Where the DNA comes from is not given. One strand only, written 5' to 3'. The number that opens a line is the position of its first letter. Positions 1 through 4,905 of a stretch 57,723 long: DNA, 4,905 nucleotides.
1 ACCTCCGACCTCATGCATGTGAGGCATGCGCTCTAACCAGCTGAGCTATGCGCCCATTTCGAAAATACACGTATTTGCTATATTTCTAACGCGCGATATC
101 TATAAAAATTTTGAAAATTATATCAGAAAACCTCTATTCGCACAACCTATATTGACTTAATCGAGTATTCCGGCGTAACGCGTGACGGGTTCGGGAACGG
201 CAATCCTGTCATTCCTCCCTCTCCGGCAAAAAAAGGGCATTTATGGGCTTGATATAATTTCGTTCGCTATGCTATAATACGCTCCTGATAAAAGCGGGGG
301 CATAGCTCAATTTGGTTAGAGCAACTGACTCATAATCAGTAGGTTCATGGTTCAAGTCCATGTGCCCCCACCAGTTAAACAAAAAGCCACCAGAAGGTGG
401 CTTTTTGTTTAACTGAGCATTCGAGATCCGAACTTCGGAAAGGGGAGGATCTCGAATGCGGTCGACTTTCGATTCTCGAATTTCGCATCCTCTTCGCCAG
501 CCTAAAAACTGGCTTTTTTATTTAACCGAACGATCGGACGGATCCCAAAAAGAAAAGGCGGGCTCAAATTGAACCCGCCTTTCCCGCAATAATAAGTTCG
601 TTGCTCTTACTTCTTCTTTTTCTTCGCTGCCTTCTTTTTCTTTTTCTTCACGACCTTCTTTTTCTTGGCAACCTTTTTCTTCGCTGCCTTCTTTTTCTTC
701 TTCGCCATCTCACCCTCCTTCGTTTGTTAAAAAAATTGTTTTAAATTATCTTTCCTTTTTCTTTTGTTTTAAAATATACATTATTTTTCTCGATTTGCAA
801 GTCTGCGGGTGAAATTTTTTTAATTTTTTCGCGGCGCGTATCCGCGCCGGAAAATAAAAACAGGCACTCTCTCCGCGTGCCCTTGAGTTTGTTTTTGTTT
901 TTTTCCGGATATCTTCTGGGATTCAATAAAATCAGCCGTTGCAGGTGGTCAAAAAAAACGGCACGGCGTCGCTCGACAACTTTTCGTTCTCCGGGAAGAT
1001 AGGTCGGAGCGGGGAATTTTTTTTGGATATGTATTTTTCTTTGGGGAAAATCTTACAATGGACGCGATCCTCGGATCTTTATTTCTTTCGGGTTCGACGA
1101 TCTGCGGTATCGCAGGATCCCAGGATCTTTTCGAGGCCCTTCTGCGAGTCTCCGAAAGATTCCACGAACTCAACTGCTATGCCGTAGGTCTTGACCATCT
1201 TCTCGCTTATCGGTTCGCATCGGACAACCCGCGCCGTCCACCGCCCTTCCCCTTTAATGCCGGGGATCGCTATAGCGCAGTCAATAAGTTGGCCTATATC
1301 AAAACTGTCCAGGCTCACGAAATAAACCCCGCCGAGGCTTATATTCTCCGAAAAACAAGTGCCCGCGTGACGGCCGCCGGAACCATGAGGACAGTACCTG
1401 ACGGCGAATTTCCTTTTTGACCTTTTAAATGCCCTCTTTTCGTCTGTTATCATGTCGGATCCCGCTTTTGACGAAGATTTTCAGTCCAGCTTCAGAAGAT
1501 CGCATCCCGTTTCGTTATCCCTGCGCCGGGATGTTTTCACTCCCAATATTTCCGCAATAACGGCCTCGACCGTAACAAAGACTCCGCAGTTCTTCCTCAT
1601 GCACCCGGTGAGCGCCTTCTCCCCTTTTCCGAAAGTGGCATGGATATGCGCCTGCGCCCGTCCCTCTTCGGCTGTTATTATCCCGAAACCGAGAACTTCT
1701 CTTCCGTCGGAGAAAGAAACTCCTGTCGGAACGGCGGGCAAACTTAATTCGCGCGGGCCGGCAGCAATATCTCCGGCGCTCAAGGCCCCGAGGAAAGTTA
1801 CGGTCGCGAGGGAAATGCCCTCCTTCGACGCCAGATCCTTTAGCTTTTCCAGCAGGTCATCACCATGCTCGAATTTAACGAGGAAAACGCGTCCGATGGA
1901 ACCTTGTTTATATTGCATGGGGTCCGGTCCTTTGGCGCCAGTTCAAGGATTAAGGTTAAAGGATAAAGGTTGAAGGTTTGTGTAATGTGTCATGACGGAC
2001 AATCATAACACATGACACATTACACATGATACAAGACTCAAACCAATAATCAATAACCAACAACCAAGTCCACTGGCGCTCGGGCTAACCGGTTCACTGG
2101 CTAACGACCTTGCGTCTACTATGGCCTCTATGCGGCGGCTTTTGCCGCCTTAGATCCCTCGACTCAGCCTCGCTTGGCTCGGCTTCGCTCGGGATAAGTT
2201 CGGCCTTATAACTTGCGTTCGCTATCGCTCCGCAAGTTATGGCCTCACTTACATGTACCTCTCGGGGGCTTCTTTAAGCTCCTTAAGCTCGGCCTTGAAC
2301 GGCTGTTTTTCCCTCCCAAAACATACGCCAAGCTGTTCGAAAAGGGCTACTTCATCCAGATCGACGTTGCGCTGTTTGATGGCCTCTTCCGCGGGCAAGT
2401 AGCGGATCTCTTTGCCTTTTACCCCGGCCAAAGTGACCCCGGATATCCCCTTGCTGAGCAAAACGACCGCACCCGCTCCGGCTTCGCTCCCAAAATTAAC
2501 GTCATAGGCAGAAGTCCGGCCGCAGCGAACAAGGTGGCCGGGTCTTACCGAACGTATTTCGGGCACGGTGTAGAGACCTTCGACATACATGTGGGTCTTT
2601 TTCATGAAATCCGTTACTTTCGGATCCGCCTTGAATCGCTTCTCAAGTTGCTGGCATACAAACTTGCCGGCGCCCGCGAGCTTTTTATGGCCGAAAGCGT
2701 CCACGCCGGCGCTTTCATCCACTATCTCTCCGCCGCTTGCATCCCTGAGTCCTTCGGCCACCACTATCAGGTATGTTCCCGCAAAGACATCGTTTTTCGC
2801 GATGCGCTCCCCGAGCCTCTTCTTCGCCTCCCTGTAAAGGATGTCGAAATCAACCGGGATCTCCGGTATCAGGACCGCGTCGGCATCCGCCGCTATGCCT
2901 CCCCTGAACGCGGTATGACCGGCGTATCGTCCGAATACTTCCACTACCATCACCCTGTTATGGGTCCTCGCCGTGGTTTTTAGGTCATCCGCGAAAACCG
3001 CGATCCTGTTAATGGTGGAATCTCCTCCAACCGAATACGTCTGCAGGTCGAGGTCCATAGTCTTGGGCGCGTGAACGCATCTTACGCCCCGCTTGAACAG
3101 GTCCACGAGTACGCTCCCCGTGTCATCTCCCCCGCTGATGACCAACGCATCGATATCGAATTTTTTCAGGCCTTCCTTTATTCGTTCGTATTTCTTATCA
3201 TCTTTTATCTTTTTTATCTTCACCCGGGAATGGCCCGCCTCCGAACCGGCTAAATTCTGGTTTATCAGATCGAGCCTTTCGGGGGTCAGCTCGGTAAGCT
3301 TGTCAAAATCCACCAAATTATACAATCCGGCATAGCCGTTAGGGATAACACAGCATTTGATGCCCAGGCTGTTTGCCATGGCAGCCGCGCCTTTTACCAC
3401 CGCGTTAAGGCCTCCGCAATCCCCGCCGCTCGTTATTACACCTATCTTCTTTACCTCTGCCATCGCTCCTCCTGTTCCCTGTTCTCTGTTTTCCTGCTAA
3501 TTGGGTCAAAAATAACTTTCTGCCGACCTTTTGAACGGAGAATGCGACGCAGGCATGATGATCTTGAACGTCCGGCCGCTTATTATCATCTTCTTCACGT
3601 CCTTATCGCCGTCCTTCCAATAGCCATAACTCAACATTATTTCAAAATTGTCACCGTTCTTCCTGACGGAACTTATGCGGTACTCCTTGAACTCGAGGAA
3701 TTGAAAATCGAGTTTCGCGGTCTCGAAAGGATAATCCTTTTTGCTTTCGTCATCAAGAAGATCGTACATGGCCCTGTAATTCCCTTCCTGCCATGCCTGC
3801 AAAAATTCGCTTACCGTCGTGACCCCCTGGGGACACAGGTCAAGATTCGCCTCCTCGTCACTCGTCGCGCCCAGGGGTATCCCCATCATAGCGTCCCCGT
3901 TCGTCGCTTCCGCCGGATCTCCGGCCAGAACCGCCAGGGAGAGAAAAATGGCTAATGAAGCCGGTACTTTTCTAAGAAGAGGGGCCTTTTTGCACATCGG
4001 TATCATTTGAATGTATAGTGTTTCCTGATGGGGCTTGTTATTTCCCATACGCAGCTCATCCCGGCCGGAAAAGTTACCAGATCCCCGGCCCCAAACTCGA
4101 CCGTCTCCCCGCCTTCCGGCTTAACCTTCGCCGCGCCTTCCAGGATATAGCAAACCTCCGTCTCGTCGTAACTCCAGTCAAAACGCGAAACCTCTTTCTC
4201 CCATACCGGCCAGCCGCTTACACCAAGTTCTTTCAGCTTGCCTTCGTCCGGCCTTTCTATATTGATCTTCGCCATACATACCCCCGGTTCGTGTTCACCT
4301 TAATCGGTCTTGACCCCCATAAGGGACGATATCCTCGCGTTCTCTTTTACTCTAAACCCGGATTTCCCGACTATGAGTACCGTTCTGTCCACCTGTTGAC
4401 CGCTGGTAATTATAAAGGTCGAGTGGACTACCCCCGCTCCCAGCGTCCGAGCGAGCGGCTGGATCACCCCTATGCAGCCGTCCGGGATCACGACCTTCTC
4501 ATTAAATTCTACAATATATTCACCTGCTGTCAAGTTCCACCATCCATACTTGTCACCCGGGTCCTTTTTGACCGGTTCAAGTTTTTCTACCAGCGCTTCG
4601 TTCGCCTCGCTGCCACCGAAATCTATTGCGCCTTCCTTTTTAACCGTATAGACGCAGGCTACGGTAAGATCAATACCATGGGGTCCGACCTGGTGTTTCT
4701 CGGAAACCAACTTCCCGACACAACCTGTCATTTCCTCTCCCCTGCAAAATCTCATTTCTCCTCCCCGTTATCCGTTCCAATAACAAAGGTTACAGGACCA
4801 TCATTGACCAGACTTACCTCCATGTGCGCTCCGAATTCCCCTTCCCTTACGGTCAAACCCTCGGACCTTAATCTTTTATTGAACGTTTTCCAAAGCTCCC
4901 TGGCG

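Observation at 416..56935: Intergenic spacers are built from blocks of degenerate 7-nt repeats whose unit changes every few copies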

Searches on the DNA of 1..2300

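Call 82: search_rna_families(source=window, start=1, end=2300, threshold=evalue, max_evalue=1)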
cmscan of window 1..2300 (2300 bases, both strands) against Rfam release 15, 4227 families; matches with E-value up to 1: 6.
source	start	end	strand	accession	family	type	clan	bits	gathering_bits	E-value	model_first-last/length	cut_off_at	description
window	296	370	+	RF00005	tRNA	Gene; tRNA;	CL00001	74.5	29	6.5e-16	1-71/71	no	tRNA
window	296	371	-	RF04354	Plastid-ycf2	Cis-reg;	-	44.5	65.7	1.4e-07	1-75/75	no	Plastid-ycf2 5UTR RNA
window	1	55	-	RF00005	tRNA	Gene; tRNA;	CL00001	37.6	29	9.3e-06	1-52/71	3'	tRNA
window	544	624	-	RF00558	L20_leader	Cis-reg; leader;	-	26.8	58.7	0.016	1-127/127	no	Ribosomal protein L20 leader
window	377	428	-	RF01859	Phe_leader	Cis-reg; leader;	-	22.9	55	0.77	1-125/125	no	Phenylalanine leader peptide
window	554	650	-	RF01675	CrcZ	Gene; sRNA;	-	15.4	95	0.23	1-398/398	no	Pseudomonas sRNA CrcZ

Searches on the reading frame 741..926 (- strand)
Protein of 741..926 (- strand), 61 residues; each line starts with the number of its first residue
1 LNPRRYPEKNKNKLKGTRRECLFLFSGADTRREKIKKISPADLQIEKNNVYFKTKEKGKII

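Call 72: search_protein_families(library=pfam, proteins=[window:741-926:-], max_evalue=0.0001)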
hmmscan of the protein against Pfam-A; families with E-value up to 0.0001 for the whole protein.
window:741-926:- (61 aa): 0 families

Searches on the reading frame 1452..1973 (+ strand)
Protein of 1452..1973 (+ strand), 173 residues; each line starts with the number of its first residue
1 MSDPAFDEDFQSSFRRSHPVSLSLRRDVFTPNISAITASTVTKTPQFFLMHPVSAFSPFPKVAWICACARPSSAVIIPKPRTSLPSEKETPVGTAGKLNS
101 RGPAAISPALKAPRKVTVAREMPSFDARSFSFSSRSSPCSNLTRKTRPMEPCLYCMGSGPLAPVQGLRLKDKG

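Call 53: search_protein_families(library=pfam, proteins=[window:1452-1973:+], max_evalue=0.00001)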
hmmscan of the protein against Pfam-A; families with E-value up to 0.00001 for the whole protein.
window:1452-1973:+ (173 aa): 0 families

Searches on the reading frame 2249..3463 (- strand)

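Call 53: search_protein_families(library=pfam, proteins=[window:2249-3463:-], max_evalue=0.00001)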
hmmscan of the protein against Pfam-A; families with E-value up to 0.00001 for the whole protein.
window:2249-3463:- (404 aa): 1 family
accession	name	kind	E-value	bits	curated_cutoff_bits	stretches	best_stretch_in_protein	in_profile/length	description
PF00365.25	PFK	-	3.1e-58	197.8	30.9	1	6-335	1-276/277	Phosphofructokinase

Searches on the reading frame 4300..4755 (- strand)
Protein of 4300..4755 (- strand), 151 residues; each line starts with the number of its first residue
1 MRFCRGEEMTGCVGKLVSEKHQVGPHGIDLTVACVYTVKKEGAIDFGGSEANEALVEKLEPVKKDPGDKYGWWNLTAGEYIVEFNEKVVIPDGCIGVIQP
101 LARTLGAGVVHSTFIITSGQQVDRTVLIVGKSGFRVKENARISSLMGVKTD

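Call 72: search_protein_families(library=pfam, proteins=[window:4300-4755:-], max_evalue=0.0001)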
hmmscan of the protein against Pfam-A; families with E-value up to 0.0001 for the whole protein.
window:4300-4755:- (151 aa): 1 family
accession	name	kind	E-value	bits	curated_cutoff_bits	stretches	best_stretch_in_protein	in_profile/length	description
PF22769.1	DCD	-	2.4e-06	28.2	27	1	19-145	22-148/153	dCTP deaminase-like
